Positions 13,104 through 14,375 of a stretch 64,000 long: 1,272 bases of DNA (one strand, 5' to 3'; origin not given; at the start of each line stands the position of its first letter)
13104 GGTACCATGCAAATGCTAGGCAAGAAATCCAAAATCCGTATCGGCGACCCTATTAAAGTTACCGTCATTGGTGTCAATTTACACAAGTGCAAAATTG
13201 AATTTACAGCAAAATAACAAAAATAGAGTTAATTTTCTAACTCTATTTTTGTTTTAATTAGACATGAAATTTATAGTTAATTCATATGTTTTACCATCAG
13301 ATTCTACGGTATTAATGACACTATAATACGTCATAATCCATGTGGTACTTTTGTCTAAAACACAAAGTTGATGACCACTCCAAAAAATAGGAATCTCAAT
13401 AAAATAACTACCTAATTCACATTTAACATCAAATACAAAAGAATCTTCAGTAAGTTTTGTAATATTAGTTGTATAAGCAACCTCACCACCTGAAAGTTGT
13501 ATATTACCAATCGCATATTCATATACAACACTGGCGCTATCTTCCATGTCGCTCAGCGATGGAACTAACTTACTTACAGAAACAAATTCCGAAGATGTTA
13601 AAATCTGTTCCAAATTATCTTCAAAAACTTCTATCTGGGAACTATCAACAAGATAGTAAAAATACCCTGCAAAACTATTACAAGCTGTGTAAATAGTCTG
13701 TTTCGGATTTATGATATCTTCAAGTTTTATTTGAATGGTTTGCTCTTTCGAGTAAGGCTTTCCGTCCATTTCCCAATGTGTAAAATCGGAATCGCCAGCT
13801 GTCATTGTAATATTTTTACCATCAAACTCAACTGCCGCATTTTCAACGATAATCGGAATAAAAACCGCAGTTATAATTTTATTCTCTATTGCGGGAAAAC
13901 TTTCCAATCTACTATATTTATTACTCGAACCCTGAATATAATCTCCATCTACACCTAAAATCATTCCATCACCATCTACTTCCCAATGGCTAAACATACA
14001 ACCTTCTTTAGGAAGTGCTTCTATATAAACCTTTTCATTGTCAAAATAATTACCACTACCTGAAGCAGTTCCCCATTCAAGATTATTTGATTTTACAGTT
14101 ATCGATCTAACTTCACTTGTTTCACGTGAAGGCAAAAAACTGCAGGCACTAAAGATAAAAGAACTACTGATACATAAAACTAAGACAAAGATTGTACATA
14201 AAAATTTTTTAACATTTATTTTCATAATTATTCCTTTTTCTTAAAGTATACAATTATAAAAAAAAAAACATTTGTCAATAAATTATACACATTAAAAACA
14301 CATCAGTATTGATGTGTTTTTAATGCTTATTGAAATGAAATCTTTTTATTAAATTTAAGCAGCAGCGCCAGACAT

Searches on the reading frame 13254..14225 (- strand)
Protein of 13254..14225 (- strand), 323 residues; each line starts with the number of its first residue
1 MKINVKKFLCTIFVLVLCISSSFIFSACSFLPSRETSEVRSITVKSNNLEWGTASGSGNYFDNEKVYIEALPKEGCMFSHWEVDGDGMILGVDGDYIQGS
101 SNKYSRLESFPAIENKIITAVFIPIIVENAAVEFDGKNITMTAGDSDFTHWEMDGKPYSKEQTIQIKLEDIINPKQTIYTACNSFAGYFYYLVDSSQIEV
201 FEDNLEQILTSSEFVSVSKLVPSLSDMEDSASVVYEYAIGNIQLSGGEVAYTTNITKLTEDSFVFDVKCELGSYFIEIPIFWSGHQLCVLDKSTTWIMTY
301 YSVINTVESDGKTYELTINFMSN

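Call 59: search_protein_families(library=pfam, proteins=[window:13254-14225:-], max_evalue=0.00001)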
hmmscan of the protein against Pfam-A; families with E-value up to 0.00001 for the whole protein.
window:13254-14225:- (323 aa): 1 family
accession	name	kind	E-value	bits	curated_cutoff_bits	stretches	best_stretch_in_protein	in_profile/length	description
PF18998.6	Flg_new_2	-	1e-06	29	23.6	0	43-88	2-47/73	Divergent InlB B-repeat domain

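Call 62: find_encoding_contigs(protein=window:13254-14225:-, flank=1500, max_places=10)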
Protein window:13254-14225:- (323 aa): no gene with exactly this product is on record in the collection.

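Call 63: find_homologous_proteins(query=window:13254-14225:-, max_evalue=1e-20)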
Query window:13254-14225:- (323 aa): 2 proteins with E <= 1e-20 among 430 candidates.
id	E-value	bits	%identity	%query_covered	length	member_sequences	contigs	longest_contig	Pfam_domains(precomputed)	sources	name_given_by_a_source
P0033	4.9e-212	721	100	100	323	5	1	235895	PF18998.7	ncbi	-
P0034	6.5e-195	665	94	100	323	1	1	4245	PF18998.7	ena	-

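Call 64: find_encoding_contigs(protein=P0034, flank=2000, max_places=6)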
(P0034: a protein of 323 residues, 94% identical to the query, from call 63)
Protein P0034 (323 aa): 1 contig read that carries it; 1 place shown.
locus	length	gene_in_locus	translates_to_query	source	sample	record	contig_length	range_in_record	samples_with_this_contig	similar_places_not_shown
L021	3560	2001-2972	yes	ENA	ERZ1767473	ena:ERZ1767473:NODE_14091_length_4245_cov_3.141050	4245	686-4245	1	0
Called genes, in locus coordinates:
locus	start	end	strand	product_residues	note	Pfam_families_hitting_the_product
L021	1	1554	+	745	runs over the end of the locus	?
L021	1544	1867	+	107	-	-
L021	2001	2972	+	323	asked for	PF18998:Flg_new_2 (faint)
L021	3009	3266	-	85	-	PF00575:S1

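Call 65: list_cluster_members(proteins=[P0033])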
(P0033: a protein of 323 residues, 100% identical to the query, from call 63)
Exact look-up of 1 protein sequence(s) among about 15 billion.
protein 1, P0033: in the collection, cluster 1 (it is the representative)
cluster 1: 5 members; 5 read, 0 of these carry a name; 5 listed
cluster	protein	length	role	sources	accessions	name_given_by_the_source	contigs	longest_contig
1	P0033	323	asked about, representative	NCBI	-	-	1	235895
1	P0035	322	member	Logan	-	-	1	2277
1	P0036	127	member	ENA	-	-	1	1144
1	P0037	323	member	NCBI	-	-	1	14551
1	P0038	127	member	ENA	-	-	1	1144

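Call 67: find_encoding_contigs(protein=P0037, flank=1500, max_places=4)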
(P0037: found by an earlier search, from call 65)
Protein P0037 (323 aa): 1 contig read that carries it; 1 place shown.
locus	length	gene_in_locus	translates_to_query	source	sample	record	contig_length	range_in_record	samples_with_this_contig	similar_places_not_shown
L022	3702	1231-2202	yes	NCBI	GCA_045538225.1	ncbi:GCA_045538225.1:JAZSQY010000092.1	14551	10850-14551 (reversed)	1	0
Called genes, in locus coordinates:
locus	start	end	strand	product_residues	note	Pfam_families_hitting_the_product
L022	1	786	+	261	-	?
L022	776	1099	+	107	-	-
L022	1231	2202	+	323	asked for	PF18998:Flg_new_2 (faint)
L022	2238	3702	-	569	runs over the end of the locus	PF08206:OB_RNB, PF17876:CSD2, PF00773:RNB, PF00575:S1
